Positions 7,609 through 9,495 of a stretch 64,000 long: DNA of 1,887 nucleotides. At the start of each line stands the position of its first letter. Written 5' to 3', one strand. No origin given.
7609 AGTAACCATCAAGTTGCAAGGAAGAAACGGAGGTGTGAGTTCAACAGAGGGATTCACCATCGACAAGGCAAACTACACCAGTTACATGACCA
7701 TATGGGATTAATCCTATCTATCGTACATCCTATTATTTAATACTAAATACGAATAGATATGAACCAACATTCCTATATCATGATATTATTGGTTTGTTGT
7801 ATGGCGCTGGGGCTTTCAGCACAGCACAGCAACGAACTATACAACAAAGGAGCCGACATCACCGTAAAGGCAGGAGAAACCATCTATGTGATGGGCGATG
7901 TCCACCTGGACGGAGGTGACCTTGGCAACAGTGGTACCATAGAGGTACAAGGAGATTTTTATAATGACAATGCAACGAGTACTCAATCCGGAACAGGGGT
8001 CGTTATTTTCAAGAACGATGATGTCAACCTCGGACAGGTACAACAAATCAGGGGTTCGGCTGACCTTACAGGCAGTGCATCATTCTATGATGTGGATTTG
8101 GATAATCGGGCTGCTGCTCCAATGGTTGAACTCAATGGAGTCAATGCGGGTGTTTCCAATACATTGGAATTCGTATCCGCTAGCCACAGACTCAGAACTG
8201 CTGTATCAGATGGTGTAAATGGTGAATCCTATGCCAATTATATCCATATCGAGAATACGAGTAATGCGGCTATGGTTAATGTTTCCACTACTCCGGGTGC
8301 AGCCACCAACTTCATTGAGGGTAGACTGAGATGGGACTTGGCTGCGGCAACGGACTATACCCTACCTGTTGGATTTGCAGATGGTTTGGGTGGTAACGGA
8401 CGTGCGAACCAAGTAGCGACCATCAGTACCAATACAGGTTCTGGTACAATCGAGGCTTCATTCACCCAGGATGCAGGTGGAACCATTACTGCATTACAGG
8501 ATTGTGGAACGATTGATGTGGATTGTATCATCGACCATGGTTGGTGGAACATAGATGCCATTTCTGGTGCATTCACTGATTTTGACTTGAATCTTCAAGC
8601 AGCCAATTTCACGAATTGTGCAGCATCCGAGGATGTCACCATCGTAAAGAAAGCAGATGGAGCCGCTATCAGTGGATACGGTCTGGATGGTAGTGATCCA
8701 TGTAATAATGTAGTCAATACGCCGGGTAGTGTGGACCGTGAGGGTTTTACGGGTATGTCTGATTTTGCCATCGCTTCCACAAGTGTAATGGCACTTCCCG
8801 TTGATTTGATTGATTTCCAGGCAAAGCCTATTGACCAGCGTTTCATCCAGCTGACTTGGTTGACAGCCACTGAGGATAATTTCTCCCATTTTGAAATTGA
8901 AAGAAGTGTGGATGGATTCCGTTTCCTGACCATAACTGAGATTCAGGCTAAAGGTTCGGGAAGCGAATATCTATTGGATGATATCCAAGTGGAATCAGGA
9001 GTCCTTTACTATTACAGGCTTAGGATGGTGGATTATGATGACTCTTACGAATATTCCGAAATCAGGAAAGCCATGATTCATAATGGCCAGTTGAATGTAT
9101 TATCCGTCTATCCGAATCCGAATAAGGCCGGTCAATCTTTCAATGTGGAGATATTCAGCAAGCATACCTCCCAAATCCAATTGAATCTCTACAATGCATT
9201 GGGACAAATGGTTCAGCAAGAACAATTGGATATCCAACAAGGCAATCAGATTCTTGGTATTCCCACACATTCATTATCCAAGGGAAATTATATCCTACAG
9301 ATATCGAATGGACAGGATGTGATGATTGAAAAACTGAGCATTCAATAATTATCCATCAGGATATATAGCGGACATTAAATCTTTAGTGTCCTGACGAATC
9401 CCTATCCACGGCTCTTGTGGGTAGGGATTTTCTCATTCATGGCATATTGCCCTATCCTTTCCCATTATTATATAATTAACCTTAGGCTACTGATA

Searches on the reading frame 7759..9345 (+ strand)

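Call 84: search_protein_families(library=pfam, proteins=[window:7759-9345:+], max_evalue=0.0001)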
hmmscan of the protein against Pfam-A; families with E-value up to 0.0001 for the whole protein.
window:7759-9345:+ (529 aa): 1 family
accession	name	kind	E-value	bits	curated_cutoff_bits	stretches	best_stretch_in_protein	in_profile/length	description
PF18962.6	Por_Secre_tail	-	1.1e-10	42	27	1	450-528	1-75/75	Secretion system C-terminal sorting domain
